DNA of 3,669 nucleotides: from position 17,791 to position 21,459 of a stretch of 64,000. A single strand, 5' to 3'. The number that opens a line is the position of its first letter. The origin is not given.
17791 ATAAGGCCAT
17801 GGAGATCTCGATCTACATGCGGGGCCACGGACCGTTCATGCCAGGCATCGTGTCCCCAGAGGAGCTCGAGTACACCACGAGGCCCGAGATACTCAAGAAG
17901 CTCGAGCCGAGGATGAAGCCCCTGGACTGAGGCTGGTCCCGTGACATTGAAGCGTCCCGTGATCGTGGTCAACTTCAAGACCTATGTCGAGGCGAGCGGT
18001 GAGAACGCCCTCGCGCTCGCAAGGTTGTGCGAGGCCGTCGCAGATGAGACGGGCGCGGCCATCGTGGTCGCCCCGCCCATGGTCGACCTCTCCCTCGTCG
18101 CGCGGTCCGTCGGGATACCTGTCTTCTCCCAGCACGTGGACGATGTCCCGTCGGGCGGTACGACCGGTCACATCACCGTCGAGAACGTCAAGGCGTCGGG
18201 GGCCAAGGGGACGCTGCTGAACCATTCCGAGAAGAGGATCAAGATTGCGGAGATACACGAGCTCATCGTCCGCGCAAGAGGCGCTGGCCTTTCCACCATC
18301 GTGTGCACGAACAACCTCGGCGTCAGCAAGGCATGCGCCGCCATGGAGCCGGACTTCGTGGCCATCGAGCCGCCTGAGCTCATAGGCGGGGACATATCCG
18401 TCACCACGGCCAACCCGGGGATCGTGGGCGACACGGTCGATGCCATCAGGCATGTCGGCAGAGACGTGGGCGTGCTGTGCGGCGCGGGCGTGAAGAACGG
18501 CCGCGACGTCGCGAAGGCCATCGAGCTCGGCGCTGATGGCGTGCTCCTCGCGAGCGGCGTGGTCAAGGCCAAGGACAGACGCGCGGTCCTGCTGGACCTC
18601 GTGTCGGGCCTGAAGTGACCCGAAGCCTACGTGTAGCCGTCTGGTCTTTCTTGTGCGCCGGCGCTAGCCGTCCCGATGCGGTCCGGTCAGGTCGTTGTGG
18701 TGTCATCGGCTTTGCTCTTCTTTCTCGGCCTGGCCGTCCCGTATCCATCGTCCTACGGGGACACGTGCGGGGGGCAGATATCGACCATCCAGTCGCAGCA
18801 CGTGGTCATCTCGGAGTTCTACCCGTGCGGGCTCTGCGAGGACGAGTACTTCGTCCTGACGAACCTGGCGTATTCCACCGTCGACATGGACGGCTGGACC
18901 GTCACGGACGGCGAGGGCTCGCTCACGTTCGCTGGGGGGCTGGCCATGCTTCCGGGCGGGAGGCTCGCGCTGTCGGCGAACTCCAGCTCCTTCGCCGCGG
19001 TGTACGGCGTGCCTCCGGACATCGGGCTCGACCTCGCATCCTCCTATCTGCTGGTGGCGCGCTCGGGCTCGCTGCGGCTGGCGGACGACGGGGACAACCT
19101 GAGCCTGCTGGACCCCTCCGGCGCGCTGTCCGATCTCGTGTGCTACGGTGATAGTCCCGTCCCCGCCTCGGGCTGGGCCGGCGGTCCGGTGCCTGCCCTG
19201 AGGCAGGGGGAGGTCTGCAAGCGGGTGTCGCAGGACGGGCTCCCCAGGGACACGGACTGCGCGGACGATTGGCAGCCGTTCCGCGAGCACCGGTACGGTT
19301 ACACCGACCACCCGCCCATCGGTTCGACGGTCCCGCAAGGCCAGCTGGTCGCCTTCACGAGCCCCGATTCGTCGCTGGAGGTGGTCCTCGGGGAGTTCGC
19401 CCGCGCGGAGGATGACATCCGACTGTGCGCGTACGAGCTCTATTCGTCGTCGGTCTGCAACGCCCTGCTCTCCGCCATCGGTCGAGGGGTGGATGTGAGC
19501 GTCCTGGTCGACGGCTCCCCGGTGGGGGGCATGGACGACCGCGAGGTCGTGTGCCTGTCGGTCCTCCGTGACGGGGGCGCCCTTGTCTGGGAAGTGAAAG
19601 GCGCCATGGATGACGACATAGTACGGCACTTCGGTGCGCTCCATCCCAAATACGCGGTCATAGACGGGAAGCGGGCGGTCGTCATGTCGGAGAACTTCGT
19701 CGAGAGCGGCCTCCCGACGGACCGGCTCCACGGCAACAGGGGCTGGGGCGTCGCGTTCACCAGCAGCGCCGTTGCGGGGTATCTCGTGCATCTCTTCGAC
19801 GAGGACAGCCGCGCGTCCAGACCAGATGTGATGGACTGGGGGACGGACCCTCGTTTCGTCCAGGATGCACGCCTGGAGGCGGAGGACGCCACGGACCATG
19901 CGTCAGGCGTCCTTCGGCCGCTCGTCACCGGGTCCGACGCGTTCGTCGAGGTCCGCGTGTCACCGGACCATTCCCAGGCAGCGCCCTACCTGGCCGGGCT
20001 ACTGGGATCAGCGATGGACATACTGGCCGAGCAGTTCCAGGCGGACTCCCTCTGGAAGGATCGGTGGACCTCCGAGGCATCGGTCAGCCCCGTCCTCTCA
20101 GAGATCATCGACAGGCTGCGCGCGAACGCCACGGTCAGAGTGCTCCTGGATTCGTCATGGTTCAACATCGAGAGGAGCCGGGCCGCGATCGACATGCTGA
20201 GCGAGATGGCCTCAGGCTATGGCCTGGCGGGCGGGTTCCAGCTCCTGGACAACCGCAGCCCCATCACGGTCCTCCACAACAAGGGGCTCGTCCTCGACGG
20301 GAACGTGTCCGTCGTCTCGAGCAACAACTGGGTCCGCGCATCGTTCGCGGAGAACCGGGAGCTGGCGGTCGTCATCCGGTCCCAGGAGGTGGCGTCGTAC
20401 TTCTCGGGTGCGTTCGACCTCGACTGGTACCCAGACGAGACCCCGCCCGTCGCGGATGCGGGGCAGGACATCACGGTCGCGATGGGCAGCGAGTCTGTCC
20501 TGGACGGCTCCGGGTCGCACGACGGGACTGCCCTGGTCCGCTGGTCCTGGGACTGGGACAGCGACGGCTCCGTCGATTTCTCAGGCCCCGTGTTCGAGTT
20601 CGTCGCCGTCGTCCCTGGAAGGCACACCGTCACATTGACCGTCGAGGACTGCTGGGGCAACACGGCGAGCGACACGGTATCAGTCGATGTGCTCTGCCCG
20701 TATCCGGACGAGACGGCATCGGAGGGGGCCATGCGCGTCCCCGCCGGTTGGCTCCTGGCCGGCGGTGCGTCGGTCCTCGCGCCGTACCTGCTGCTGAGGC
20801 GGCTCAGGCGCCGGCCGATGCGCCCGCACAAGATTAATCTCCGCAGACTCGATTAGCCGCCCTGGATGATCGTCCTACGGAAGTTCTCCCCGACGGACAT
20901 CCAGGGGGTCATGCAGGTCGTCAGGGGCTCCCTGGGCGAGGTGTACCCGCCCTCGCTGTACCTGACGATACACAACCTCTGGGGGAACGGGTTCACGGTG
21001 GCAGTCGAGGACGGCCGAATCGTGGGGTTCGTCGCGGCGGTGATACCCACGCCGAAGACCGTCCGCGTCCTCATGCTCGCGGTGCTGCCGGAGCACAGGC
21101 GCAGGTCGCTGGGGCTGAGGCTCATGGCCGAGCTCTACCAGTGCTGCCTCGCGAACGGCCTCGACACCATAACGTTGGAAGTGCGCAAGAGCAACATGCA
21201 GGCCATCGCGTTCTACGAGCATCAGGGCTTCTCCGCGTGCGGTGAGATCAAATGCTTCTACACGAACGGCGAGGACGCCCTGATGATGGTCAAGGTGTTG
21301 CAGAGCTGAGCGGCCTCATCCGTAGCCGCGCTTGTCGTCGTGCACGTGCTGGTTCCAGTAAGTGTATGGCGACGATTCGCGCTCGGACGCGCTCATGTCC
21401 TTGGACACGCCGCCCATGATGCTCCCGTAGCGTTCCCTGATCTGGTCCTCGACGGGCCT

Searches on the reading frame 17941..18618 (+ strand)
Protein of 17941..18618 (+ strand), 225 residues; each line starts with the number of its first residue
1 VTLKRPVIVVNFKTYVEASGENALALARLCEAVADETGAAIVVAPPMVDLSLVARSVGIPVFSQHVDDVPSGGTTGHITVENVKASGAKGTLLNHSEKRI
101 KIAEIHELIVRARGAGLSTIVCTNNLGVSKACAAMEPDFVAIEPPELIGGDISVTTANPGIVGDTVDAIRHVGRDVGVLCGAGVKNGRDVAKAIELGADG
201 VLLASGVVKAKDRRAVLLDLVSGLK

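Call 61: search_protein_families(library=pfam, proteins=[window:17941-18618:+], max_evalue=0.00001)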
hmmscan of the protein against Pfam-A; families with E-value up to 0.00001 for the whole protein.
window:17941-18618:+ (225 aa): 2 families
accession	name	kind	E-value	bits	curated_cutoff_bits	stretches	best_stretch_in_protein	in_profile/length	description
PF00121.24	TIM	-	3.9e-38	131.8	20.1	1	6-212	1-237/245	Triosephosphate isomerase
PF05690.20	ThiG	-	5.9e-06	26.2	23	0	174-213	174-213/247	Thiazole biosynthesis protein ThiG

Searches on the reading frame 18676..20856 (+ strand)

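Call 61: search_protein_families(library=pfam, proteins=[window:18676-20856:+], max_evalue=0.00001)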
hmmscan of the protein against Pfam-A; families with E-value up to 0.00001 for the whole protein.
window:18676-20856:+ (726 aa): 5 families
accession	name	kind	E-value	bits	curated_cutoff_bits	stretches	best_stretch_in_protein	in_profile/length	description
PF13091.12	PLDc_2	-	1.5e-24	86.7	27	2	471-584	23-132/132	PLD-like domain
PF18911.6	PKD_4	-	9.6e-10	38.8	27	1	589-671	2-84/85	PKD domain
PF00932.25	LTD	-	1.2e-08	35.7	34.3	1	39-158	4-108/109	Lamin Tail Domain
PF00614.28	PLDc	-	9.9e-07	29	21.9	0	532-554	4-26/28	Phospholipase D Active site motif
PF22352.2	K319L-like_PKD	-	1.6e-06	28.5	27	1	595-672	1-84/84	K319L-like, PKD domain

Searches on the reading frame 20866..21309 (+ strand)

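Call 61: search_protein_families(library=pfam, proteins=[window:20866-21309:+], max_evalue=0.00001)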
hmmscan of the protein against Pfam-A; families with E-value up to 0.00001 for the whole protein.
window:20866-21309:+ (147 aa): 4 families
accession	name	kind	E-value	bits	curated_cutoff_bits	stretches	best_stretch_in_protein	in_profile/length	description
PF00583.31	Acetyltransf_1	-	5.5e-20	72.2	20.7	1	19-122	8-116/116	Acetyltransferase (GNAT) family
PF13508.13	Acetyltransf_7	-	4.6e-15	56.2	27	1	42-123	4-83/84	Acetyltransferase (GNAT) domain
PF13673.13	Acetyltransf_10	-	6.5e-13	49.2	23.6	1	43-129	33-114/128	Acetyltransferase (GNAT) domain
PF08445.16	FR47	-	3.9e-08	33.6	22.1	1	62-124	18-79/86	FR47-like protein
